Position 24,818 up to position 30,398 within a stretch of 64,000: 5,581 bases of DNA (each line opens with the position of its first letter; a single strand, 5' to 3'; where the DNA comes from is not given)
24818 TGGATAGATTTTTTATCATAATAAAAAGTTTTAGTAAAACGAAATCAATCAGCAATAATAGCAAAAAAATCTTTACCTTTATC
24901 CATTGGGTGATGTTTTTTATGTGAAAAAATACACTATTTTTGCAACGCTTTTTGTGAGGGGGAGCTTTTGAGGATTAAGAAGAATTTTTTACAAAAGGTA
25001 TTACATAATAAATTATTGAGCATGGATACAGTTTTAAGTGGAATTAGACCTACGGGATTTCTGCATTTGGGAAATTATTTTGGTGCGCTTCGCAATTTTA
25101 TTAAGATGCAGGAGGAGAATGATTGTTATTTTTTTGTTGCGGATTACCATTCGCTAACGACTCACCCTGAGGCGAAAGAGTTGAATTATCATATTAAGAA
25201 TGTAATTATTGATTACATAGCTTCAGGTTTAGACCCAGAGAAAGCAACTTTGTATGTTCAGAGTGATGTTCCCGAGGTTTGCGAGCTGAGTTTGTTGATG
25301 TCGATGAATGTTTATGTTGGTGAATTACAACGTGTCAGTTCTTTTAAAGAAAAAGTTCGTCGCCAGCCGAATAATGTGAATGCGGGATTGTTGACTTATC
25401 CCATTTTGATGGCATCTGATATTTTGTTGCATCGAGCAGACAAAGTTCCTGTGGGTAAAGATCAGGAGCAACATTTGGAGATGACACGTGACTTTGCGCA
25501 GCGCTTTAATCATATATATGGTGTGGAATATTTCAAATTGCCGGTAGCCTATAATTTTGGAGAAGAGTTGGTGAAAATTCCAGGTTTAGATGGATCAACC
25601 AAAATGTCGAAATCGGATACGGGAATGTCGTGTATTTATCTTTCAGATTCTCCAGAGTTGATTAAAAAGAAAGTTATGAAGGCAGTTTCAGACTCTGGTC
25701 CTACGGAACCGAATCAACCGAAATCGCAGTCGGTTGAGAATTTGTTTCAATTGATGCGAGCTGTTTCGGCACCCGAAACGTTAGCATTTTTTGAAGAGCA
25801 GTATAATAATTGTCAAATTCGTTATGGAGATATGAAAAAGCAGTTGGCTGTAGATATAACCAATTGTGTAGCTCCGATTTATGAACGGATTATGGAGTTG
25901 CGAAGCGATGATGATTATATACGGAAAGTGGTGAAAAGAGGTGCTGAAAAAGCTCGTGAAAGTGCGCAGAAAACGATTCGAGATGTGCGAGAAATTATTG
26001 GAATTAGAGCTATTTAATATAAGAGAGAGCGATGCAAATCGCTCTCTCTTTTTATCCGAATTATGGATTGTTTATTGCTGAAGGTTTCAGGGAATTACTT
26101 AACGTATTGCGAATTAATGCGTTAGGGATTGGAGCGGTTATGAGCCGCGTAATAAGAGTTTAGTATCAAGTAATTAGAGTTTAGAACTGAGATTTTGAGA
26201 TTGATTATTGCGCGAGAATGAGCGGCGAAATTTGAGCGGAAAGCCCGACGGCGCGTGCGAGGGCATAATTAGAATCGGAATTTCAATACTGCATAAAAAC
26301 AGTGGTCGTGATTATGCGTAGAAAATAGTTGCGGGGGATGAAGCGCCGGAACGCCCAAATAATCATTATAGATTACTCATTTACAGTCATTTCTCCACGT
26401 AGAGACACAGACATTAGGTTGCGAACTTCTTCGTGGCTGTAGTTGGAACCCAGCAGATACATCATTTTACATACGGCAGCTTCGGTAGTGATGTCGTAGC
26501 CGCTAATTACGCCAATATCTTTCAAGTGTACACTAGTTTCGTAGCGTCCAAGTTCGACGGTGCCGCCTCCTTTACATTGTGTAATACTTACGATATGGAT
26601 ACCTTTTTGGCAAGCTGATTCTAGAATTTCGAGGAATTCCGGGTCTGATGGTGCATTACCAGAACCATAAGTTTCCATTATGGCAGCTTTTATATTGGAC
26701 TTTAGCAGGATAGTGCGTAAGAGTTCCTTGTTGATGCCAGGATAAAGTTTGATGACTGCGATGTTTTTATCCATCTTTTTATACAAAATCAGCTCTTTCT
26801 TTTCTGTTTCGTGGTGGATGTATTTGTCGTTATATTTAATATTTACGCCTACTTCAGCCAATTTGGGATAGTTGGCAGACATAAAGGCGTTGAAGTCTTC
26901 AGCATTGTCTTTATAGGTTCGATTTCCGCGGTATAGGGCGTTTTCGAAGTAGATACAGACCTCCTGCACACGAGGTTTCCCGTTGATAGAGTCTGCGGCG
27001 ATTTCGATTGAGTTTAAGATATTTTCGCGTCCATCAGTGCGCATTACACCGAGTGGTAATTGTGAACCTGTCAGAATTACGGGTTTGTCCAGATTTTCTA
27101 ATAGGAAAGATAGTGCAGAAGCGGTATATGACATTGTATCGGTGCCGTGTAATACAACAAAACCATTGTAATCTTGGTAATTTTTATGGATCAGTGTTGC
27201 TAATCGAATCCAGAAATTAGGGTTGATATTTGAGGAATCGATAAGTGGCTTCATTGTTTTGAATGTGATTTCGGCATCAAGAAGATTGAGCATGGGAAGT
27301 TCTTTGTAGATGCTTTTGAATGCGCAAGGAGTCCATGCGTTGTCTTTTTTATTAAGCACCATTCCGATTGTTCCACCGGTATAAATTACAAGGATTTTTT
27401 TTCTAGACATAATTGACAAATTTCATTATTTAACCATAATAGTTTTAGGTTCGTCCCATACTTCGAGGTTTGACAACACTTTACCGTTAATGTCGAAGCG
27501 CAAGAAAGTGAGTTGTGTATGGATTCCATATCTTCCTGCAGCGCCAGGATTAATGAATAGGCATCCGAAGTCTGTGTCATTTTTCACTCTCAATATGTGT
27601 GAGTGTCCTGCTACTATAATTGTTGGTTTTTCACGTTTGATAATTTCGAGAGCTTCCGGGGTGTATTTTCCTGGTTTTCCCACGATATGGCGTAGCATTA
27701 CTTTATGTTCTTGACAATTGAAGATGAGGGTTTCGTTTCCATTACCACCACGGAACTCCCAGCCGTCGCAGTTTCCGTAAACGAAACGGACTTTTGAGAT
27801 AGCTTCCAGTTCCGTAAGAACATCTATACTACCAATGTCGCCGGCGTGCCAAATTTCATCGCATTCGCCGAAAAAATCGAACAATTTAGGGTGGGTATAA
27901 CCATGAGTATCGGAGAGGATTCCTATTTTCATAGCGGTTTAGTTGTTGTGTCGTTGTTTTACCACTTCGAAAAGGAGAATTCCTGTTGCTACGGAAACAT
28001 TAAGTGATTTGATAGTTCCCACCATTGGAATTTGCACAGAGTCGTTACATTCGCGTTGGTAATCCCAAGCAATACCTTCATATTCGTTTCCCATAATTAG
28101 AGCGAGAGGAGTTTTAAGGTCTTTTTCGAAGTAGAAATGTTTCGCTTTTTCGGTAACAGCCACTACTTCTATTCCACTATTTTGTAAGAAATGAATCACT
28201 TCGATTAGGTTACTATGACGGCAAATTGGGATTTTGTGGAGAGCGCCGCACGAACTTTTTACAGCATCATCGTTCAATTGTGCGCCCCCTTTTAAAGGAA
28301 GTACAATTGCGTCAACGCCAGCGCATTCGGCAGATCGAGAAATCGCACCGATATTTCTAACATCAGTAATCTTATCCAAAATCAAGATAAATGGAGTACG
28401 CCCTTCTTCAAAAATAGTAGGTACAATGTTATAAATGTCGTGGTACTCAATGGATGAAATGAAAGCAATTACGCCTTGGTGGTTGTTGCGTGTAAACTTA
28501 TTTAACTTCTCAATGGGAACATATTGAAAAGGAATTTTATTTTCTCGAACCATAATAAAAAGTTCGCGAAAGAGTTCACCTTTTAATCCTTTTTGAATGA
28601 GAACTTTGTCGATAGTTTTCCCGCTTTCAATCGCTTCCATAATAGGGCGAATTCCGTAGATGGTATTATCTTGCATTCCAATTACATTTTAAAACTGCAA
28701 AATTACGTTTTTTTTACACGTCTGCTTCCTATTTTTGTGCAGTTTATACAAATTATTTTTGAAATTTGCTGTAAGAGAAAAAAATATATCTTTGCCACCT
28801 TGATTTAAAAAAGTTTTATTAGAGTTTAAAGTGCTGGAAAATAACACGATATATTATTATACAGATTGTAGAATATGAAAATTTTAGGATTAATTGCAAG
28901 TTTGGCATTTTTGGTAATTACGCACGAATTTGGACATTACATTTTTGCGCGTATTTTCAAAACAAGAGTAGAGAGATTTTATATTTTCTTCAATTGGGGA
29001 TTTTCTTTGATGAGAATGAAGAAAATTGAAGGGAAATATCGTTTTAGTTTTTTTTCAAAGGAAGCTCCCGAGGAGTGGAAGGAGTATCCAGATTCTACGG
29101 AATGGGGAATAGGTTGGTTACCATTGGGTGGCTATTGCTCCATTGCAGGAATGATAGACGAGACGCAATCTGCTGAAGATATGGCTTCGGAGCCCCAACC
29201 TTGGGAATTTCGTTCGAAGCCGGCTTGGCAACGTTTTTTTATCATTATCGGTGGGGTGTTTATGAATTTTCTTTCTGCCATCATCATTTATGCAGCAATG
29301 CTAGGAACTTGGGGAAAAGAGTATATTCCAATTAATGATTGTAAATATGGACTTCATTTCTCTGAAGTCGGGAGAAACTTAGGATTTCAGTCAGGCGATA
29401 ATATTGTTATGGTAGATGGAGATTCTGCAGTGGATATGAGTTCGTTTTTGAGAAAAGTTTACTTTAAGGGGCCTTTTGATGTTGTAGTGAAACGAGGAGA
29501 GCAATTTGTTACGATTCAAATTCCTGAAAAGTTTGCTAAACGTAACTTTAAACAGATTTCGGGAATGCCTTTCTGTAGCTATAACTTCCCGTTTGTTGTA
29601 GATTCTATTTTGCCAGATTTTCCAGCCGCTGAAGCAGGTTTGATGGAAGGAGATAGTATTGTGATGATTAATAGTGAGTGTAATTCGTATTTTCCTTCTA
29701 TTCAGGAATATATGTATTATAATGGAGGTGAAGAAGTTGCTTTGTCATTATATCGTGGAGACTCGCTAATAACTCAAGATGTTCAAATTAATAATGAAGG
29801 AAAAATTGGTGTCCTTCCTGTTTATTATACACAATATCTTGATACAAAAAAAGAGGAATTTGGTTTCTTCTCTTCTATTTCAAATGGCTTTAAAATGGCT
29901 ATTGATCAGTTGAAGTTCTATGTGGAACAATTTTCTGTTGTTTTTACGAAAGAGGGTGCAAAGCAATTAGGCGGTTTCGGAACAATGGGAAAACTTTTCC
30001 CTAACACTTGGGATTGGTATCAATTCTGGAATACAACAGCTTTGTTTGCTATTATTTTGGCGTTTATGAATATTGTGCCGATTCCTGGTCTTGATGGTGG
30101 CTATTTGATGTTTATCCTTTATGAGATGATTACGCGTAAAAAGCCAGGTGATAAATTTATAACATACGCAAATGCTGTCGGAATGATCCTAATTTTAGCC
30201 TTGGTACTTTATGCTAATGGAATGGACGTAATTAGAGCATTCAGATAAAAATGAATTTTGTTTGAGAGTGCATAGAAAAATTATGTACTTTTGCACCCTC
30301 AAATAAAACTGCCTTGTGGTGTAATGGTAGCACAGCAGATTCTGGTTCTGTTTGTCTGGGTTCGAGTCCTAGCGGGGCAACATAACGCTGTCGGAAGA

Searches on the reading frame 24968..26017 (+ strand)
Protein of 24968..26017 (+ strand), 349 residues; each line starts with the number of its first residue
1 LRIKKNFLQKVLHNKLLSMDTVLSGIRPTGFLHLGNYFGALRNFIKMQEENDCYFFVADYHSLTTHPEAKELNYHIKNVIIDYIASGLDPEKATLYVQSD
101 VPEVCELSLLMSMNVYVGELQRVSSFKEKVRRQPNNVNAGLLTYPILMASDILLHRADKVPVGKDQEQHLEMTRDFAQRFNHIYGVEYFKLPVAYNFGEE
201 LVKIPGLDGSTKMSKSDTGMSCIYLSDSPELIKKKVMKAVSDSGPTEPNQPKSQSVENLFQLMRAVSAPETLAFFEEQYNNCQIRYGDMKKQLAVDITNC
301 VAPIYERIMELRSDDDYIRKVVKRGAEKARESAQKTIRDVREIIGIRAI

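Call 64: search_protein_families(library=pfam, proteins=[window:24968-26017:+], max_evalue=0.00001)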
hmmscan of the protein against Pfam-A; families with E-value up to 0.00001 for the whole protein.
window:24968-26017:+ (349 aa): 1 family
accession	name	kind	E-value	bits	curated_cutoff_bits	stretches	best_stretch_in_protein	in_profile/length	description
PF00579.31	tRNA-synt_1b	-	3.6e-63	214.1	21.1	1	21-299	7-289/292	tRNA synthetases class I (W and Y)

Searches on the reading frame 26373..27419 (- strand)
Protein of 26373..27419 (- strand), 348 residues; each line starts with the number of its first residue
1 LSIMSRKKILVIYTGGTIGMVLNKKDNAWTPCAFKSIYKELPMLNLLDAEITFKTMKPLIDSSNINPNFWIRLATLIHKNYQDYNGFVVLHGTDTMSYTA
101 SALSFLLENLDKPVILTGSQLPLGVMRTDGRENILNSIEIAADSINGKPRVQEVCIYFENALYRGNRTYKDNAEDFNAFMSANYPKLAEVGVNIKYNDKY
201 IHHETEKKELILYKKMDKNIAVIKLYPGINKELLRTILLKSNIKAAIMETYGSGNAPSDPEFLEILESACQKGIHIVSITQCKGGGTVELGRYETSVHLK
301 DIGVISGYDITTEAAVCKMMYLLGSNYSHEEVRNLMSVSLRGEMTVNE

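Call 64: search_protein_families(library=pfam, proteins=[window:26373-27419:-], max_evalue=0.00001)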
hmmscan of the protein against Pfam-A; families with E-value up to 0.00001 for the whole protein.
window:26373-27419:- (348 aa): 2 families
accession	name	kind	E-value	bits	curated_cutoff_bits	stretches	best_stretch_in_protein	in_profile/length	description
PF00710.25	Asparaginase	-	1.5e-57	194.7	22.5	1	8-199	1-190/193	Asparaginase, N-terminal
PF17763.6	Asparaginase_C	-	1.8e-30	105.7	34.6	1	219-336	1-114/114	Glutaminase/Asparaginase C-terminal domain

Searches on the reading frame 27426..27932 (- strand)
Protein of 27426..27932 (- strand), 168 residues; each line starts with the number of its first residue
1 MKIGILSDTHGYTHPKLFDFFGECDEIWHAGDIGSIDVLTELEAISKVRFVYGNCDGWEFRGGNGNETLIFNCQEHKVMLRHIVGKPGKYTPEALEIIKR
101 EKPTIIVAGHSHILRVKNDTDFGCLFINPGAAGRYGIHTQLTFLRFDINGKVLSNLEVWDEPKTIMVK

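Call 65: search_protein_families(library=pfam, proteins=[window:27426-27932:-], max_evalue=0.00001)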
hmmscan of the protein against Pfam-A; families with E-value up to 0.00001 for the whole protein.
window:27426-27932:- (168 aa): 1 family
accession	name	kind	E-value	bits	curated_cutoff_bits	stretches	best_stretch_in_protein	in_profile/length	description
PF12850.12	Metallophos_2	-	2.2e-28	99.6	27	1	1-149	1-152/154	Calcineurin-like phosphoesterase superfamily domain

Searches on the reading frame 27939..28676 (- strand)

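Call 65: search_protein_families(library=pfam, proteins=[window:27939-28676:-], max_evalue=0.00001)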
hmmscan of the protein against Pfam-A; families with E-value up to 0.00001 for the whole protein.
window:27939-28676:- (245 aa): 2 families
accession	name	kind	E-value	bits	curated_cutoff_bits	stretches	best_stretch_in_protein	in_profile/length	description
PF00588.24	SpoU_methylase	-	2.1e-37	128.8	29.7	1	96-236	2-142/142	SpoU rRNA Methylase family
PF08032.17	SpoU_sub_bind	-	7.5e-19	68.3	22.8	1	6-78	2-75/76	RNA 2'-O ribose methyltransferase substrate binding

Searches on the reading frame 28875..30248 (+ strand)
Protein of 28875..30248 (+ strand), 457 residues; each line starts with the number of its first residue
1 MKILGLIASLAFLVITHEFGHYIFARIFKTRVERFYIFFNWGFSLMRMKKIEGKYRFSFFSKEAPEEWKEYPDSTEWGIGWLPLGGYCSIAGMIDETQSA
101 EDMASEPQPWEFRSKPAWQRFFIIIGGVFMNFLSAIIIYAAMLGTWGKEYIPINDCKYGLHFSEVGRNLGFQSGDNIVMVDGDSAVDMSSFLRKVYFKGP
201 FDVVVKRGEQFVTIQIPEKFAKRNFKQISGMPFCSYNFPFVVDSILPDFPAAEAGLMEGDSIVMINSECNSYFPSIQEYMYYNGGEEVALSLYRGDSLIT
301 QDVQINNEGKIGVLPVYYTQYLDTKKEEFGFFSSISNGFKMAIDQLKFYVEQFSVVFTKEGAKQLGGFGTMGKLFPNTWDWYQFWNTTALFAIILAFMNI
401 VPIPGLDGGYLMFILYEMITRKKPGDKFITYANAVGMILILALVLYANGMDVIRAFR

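Call 65: search_protein_families(library=pfam, proteins=[window:28875-30248:+], max_evalue=0.00001)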
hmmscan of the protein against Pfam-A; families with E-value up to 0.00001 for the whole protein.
window:28875-30248:+ (457 aa): 3 families
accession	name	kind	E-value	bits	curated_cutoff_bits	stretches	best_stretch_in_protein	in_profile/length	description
PF02163.28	Peptidase_M50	-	1.3e-41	142.8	27.2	2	72-443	44-221/221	Peptidase family M50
PF17820.7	PDZ_6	-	3.9e-08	33.3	27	0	241-294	1-54/54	PDZ domain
PF13180.12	PDZ_2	-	6.8e-08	33.1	27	0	241-304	15-79/80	PDZ domain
